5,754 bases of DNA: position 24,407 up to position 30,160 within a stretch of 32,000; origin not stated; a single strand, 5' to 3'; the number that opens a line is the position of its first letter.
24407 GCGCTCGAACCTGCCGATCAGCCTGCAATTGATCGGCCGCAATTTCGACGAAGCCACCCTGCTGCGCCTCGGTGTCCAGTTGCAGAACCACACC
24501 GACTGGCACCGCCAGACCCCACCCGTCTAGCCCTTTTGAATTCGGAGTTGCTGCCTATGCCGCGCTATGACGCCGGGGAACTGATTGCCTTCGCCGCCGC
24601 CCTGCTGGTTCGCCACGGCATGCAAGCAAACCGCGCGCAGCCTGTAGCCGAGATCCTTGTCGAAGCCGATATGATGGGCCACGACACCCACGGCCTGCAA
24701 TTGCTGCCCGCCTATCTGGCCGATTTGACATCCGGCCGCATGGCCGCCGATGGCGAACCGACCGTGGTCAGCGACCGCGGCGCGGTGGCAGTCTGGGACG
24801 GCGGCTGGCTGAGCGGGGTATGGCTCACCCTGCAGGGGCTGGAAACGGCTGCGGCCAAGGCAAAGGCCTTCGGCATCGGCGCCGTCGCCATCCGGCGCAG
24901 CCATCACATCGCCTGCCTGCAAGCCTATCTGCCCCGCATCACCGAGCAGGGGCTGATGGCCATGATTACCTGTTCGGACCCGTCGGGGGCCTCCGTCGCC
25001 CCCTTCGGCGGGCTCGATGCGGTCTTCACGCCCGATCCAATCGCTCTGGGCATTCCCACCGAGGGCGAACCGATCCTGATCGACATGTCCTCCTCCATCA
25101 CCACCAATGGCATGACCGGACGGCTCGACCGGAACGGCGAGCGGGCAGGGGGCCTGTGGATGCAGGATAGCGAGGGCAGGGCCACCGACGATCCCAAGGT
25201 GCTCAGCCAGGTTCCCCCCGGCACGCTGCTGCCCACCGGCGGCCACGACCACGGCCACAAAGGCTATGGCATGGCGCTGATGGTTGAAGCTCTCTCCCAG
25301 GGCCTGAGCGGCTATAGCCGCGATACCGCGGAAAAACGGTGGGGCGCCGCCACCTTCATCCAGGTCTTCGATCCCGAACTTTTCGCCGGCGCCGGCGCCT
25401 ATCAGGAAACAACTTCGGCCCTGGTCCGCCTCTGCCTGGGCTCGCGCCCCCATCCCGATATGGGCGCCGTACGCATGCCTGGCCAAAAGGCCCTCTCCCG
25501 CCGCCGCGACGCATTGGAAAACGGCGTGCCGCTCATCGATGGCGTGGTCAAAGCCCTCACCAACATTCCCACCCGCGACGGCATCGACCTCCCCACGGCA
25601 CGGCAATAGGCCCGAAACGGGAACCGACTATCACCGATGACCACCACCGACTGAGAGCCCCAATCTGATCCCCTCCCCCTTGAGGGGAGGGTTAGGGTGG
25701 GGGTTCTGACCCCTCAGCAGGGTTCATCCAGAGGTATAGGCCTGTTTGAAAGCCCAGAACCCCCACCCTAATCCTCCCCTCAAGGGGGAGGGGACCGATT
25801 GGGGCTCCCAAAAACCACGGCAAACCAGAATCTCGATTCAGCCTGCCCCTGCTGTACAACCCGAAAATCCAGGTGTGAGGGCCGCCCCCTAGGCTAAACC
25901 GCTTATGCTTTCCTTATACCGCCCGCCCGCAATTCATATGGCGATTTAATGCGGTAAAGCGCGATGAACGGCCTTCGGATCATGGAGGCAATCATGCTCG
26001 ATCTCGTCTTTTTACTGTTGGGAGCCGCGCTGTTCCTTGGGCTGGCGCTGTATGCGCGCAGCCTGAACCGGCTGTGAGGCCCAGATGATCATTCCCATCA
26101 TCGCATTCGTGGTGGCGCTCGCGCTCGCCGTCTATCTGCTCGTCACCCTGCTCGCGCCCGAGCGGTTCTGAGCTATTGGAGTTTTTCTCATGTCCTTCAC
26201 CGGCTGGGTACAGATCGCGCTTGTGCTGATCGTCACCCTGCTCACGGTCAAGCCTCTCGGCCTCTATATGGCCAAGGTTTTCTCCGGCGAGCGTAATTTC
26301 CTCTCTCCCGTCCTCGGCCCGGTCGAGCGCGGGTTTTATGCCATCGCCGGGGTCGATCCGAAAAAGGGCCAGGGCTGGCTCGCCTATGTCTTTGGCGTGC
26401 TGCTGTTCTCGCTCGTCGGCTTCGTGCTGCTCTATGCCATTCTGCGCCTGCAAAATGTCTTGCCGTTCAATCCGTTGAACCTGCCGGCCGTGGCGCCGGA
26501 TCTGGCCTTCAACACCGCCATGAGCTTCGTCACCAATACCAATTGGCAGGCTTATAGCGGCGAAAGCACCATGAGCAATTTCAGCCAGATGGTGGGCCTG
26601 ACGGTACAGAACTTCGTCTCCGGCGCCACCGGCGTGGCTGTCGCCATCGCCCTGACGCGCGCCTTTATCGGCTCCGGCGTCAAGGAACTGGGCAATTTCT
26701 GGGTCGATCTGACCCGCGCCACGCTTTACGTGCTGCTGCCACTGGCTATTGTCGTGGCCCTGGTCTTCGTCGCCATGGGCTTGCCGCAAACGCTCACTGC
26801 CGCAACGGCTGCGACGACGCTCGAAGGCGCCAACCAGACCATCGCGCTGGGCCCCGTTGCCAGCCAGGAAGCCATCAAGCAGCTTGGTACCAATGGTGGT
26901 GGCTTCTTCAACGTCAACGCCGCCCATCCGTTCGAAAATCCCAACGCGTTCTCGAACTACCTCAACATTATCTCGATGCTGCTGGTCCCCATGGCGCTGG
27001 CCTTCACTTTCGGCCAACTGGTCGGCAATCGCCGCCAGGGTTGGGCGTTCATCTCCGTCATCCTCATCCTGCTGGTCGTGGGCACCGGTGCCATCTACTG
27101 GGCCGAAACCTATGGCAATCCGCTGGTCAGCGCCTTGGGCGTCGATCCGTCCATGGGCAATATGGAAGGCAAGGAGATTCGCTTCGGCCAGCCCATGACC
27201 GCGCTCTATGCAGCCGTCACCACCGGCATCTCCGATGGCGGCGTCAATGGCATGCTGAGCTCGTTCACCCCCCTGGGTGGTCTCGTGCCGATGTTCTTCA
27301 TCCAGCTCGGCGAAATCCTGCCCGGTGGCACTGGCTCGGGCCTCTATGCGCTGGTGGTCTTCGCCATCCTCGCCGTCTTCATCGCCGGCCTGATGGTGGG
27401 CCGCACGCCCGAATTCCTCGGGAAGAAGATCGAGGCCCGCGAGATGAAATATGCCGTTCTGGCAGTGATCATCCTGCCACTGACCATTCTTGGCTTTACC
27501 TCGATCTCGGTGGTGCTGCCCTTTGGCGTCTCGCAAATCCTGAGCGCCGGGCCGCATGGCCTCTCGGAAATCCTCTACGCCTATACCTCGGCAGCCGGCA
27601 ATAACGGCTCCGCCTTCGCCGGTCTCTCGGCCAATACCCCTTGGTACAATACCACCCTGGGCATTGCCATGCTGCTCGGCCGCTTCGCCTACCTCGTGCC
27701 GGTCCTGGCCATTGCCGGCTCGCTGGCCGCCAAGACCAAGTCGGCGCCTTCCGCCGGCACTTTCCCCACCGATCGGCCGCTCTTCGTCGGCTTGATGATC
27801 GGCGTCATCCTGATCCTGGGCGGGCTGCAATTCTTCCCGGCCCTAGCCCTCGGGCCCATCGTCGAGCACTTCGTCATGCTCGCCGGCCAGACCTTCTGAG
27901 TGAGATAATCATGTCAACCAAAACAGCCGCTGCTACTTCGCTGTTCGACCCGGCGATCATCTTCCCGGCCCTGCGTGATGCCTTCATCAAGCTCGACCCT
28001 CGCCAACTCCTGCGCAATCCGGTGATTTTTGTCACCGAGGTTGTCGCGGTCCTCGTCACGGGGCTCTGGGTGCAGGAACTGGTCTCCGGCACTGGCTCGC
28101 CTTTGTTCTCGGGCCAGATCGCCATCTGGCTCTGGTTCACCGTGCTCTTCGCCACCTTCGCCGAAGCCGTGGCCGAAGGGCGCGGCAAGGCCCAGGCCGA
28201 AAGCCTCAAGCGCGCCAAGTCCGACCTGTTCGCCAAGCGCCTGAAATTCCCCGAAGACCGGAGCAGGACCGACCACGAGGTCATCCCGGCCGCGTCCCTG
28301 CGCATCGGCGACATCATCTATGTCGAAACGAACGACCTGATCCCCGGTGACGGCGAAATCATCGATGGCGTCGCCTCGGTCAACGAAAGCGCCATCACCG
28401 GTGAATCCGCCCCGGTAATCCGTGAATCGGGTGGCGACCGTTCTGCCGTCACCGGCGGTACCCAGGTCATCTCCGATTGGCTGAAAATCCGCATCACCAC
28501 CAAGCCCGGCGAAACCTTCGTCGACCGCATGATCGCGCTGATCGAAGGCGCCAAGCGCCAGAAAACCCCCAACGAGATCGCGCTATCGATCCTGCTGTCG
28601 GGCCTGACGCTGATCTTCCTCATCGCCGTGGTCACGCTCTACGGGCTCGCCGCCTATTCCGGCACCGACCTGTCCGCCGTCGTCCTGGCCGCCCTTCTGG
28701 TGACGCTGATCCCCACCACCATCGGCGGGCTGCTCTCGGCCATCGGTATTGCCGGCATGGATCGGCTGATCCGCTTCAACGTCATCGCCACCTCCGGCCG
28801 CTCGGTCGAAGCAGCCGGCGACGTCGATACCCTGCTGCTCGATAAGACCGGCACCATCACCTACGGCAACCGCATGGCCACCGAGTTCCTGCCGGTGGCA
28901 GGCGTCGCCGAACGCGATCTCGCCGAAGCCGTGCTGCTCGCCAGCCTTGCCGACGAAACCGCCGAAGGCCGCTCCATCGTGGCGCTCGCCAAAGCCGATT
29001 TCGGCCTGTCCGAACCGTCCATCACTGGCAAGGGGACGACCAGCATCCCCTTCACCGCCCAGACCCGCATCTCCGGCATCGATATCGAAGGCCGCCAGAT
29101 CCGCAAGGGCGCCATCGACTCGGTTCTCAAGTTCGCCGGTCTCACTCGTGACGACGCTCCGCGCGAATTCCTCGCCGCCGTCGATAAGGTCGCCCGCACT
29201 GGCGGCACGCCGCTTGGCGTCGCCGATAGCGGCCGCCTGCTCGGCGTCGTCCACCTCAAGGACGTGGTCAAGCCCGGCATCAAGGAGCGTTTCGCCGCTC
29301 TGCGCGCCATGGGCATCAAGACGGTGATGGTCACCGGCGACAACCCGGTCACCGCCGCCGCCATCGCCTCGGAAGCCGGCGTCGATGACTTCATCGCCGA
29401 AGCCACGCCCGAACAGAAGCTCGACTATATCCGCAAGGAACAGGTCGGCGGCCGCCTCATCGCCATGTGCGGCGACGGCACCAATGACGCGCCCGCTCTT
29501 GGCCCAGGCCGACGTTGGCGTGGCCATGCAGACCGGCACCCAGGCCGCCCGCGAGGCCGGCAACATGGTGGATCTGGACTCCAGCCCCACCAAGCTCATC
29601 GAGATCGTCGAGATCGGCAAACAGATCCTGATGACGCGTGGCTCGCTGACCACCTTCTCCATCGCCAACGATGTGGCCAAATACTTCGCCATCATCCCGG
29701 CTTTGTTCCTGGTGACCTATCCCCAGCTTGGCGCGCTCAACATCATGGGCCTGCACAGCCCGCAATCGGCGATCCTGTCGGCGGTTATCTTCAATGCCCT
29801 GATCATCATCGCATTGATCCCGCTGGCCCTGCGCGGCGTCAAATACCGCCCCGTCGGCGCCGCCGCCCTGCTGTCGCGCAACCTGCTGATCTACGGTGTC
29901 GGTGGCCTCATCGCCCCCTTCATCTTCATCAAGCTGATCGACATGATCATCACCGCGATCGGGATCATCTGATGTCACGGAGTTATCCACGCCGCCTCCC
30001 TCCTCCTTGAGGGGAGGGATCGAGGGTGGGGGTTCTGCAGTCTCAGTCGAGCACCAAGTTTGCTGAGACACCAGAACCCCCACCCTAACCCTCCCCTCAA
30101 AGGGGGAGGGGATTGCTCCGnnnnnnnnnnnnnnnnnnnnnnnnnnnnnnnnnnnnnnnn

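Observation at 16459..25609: Nine-gene coupled operon mixing an LsrB-type sugar importer with CoA-transferase, MaoC hydratase, a GatC/GatA-like amidase pair and an Ldh_2 oxidoreductase, matching no described pathway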

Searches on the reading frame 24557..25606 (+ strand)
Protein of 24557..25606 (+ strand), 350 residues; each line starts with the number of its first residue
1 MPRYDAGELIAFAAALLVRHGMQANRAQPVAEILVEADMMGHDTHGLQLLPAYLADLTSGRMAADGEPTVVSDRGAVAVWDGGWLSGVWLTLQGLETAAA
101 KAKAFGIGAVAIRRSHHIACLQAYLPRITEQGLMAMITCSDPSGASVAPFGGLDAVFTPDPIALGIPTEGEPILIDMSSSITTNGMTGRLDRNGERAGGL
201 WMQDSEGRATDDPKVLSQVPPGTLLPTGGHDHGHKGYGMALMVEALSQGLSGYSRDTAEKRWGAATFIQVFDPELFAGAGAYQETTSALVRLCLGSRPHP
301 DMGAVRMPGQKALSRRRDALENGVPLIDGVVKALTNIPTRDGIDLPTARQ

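Call 5: search_protein_families(library=pfam, proteins=[window:24557-25606:+], max_evalue=0.01)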
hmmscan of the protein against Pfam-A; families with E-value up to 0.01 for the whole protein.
seq(350 aa): 1 family
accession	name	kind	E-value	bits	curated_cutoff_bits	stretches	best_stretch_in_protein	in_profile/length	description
PF02615.19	Ldh_2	-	7.6e-85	285.4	38.8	1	6-334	3-332/333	Malate/L-lactate dehydrogenase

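Call 6: search_protein_families(library=ncbifam, proteins=[window:24557-25606:+], max_evalue=0.01)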
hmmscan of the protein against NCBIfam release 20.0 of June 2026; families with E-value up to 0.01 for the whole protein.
seq(350 aa): 5 families
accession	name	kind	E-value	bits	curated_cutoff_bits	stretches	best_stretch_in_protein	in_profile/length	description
NF007504.0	PRK10098.1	equivalog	5.1e-51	173.5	336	1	3-336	6-339/360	malate/lactate/ureidoglycolate dehydrogenase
NF040650.1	sulfolac_dhydr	equivalog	3.2e-40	138.4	500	1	14-345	13-337/339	L-sulfolactate dehydrogenase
NF011599.0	PRK15025.1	equivalog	5.6e-31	108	356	1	14-334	13-331/349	ureidoglycolate dehydrogenase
NF009750.0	PRK13260.1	equivalog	6.9e-28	97.7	316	1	14-334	13-329/332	3-dehydro-L-gulonate 2-dehydrogenase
TIGR03175.1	AllD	equivalog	1e-27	97.2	496.2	1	15-333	14-330/349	ureidoglycolate dehydrogenase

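Call 30: search_solved_structures(query=window:24557-25606:+, max_evalue=1e-10)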
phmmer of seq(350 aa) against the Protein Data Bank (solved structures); distinct sequences matched with E-value up to 1e-10: 13.
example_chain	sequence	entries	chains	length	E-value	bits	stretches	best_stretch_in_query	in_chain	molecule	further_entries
1v9n_A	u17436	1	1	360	2.4e-41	145.1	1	7-344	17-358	Malate dehydrogenase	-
1vbi_A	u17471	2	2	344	7.1e-37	130.4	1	3-343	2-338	Type 2 malate/lactate dehydrogenase | malate/L-lactate dehydrogenase family protein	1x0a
2g8y_A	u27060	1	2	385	1.9e-33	119.1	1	3-341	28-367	Malate/L-lactate dehydrogenases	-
3uoe_A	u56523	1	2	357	3.4e-28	101.9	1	8-333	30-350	Dehydrogenase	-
1wtj_A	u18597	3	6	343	1.1e-26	96.9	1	8-328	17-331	ureidoglycolate dehydrogenase | delta1-piperideine-2-carboxylate reductase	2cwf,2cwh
3i0p_A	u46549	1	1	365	2.5e-25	92.4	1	12-251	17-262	Malate dehydrogenase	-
2x06_A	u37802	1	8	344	7.2e-24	87.6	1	16-311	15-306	L-SULFOLACTATE DEHYDROGENASE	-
1z2i_A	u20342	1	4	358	1.7e-23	86.4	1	8-333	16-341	malate dehydrogenase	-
4h8a_A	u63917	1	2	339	5.1e-22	81.5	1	17-334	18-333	Ureidoglycolate dehydrogenase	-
1xrh_A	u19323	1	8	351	5.1e-22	81.5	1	17-334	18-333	Ureidoglycolate Dehydrogenase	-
4fjs_A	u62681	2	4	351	5.1e-22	81.5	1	17-334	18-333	Ureidoglycolate dehydrogenase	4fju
1s20_A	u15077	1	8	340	2.8e-17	65.9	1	14-330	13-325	Hypothetical oxidoreductase yiaK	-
1nxu_A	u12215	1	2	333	2.8e-17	65.9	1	14-330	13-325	Hypothetical oxidoreductase yiaK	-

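Call 72: search_dna_similar(query=window:24557-25606:+, collection=plasmids, mode=protein, max_rows=12, max_evalue=1e-40)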
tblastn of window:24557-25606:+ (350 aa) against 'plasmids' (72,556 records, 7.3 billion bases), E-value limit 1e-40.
Records with a match: 93; places in all: 93; records where one place covers at least 80% of the query: 91.
Best place of each record, by identity: <60% 93.
By first word of the organism name: Rhizobium 72; Paracoccus 5; Azospirillum 3; Shinella 3; Chelatococcus 1; Halomonas 1; Caballeronia 1; Pararhizobium 1; Loktanella 1; Sinorhizobium 1; and 4 more.
By predicted mobility (MOB-suite, as given by PLSDB): conjugative 48; non-mobilizable 38; mobilizable 7.
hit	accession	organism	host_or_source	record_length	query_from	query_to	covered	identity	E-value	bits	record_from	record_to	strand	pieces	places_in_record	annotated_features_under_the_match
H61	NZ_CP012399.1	Chelatococcus sp. CO-6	whole organism,Shengli Oilfield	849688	3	344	98%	51.5%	5e-92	307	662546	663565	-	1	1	Ldh family oxidoreductase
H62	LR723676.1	Rhizobium sp. TCK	soil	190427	1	346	99%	49.1%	7e-84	284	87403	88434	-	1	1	lactate dehydrogenase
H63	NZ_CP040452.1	Halomonas sp. PA16-9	-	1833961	3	350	99%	48.4%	4e-82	331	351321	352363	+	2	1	none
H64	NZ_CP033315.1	Azospirillum brasilense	rhizosphere soil of Digitaria ...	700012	3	346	98%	48.5%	4e-86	290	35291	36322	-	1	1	Ldh family oxidoreductase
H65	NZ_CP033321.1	Azospirillum brasilense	rhizosphere soil of Cynodon ...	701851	3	346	98%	48.5%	4e-86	290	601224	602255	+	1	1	Ldh family oxidoreductase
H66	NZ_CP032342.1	Azospirillum brasilense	soil sample,Agricultural field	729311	3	346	98%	48.5%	4e-86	290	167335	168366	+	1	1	Ldh family oxidoreductase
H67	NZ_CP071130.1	Caballeronia sp. M1242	Homo sapiens,ETA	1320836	3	348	99%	47.4%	3e-90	302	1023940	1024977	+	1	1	none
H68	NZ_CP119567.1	Pararhizobium qamdonense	cell culture,soil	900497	2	350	100%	47.0%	4e-81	276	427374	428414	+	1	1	Ldh family oxidoreductase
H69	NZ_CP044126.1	Rhizobium sp. BG4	Prosopis cineraria,pure bacterial ...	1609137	4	346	98%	47.5%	5e-87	293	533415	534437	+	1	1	record has no annotation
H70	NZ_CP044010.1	Rhizobium sp. BG6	Prosopis cineraria,pure bacterial ...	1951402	3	347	99%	45.2%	7e-81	275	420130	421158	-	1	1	none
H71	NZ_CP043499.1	Rhizobium grahamii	Prosopis cineraria,pure bacterial ...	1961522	3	347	99%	45.2%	7e-81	275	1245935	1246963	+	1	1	none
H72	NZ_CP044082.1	Paracoccus yeei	Homo sapiens,clinical isolate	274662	1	346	99%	45.0%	3e-77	265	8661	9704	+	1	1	Ldh family oxidoreductase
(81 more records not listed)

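Call 76: get_annotated_region(hit=H61, flank=8000)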
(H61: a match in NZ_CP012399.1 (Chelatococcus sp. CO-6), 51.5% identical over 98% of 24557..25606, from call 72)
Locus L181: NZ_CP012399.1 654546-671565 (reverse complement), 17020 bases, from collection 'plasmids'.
description: Chelatococcus sp. CO-6 plasmid pCO-6, complete sequence
organism: Chelatococcus sp. CO-6 (NCBI taxid 1702325)
taxonomy: Bacteria; Pseudomonadota; Alphaproteobacteria; Hyphomicrobiales; Chelatococcaceae; Chelatococcus; Chelatococcus sp. CO-6
host: -; source: whole organism,Shengli Oilfield; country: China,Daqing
typing (MOB-suite, as given by PLSDB): non-mobilizable
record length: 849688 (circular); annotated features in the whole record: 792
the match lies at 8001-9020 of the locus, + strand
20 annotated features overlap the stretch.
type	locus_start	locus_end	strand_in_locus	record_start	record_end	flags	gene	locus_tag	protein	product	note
CDS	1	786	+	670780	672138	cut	hmgA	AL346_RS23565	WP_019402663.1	homogentisate 1,2-dioxygenase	GO:0006559 - L-phenylalanine catabolic process [Evidence IEA]; GO:0006572 - tyrosine catabolic process [Evidence IEA]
CDS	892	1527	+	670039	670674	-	maiA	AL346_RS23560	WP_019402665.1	maleylacetoacetate isomerase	GO:0006559 - L-phenylalanine catabolic process [Evidence IEA]; GO:0006572 - tyrosine catabolic process [Evidence IEA]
CDS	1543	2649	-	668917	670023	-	-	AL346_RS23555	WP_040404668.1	iron-containing alcohol dehydrogenase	-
CDS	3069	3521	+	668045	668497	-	-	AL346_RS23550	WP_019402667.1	tripartite tricarboxylate transporter TctB family protein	-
CDS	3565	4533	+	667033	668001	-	-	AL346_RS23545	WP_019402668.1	tripartite tricarboxylate transporter substrate binding protein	-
CDS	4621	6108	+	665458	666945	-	-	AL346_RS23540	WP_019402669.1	tripartite tricarboxylate transporter permease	-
CDS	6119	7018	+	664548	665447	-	-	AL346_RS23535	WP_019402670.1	dihydrodipicolinate synthase family protein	-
CDS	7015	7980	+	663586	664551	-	-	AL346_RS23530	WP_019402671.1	phosphoglycerate dehydrogenase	-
CDS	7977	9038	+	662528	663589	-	-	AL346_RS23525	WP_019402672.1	Ldh family oxidoreductase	-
CDS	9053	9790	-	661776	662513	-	-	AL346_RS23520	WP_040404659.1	FadR/GntR family transcriptional regulator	-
CDS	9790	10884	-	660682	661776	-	-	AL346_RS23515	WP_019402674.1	four-carbon acid sugar kinase family protein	-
CDS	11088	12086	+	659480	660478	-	pdxA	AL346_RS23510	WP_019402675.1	4-hydroxythreonine-4-phosphate dehydrogenase PdxA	GO:0008615 - pyridoxine biosynthetic process [Evidence IEA]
CDS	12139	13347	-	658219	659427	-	-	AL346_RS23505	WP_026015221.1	CmlA/FloR family chloramphenicol efflux MFS transporter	GO:0055085 - transmembrane transport [Evidence IEA]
CDS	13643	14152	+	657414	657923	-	-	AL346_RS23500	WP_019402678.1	ferritin-like domain-containing protein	-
CDS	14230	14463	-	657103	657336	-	-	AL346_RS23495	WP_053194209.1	hypothetical protein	-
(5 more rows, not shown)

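Call 77: get_annotated_region(hit=H64, flank=8000)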
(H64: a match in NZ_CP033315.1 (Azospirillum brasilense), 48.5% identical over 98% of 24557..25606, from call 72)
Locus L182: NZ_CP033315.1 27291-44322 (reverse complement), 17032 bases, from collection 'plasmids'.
description: Azospirillum brasilense strain Sp 7 plasmid p3, complete sequence
organism: Azospirillum brasilense (NCBI taxid 192)
taxonomy: Bacteria; Pseudomonadota; Alphaproteobacteria; Rhodospirillales; Azospirillaceae; Azospirillum; Azospirillum brasilense
host: -; source: rhizosphere soil of Digitaria decumbans,Agricultural field; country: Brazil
typing (MOB-suite, as given by PLSDB): non-mobilizable
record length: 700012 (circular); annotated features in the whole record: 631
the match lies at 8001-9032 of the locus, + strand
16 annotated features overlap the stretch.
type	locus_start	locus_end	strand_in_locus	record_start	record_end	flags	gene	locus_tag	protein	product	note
CDS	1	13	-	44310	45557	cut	-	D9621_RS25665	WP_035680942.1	DegT/DnrJ/EryC1/StrS family aminotransferase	-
CDS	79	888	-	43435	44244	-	-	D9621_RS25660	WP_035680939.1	shikimate dehydrogenase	-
CDS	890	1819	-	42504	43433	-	-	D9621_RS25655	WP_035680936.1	dihydrodipicolinate synthase family protein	GO:0009436 - glyoxylate catabolic process [Evidence IEA]; GO:0071704 - organic substance metabolic process [Evidence ...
CDS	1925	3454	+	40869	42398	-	-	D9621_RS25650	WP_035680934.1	altronate dehydratase family protein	-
CDS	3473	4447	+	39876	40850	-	-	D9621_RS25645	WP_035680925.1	GntR family transcriptional regulator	-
CDS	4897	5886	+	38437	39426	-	-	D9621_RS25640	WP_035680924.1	tripartite tricarboxylate transporter substrate binding protein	-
CDS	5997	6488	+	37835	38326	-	-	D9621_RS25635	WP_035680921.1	tripartite tricarboxylate transporter TctB family protein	-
CDS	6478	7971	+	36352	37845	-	-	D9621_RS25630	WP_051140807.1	tripartite tricarboxylate transporter permease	-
CDS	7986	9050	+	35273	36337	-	-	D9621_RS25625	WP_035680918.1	Ldh family oxidoreductase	-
CDS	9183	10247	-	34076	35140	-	nirK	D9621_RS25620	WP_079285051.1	copper-containing nitrite reductase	GO:0006807 - nitrogen compound metabolic process [Evidence IEA]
CDS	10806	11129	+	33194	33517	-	-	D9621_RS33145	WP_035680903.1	ATP-binding protein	-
CDS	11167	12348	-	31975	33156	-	-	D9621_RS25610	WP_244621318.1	HD domain-containing phosphohydrolase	-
CDS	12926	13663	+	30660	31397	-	-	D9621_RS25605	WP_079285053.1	IclR family transcriptional regulator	GO:0006355 - regulation of DNA-templated transcription [Evidence IEA]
CDS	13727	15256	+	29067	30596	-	-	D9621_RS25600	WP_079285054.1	ABC transporter substrate-binding protein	-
CDS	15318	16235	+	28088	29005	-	-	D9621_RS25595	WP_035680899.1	ABC transporter permease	GO:0055085 - transmembrane transport [Evidence IEA]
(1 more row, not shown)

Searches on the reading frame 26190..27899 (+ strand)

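Call 10: search_protein_families(library=pfam, proteins=[window:26190-27899:+], max_evalue=0.001)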
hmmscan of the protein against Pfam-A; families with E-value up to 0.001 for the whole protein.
window:26190-27899:+ (569 aa): 1 family
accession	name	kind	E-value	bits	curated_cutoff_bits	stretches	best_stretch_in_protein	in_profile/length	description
PF03814.21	KdpA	-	8e-241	800.4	22.6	1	11-561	2-548/548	Potassium-transporting ATPase A subunit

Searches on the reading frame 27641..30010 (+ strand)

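Call 10: search_protein_families(library=pfam, proteins=[window:27641-30010:+], max_evalue=0.001)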
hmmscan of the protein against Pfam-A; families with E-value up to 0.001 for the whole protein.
window:27641-30010:+ (789 aa): 3 families
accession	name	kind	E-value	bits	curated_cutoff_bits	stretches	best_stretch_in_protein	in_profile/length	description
PF00122.25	E1-E2_ATPase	-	1.1e-30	106.9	28.1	1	213-377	16-179/181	E1-E2 ATPase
PF00702.32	Hydrolase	-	4.3e-24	86.4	26.4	1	395-620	1-187/191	haloacid dehalogenase-like hydrolase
PF12710.13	HAD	-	3.6e-05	24.7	27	1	532-587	75-130/189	haloacid dehalogenase-like hydrolase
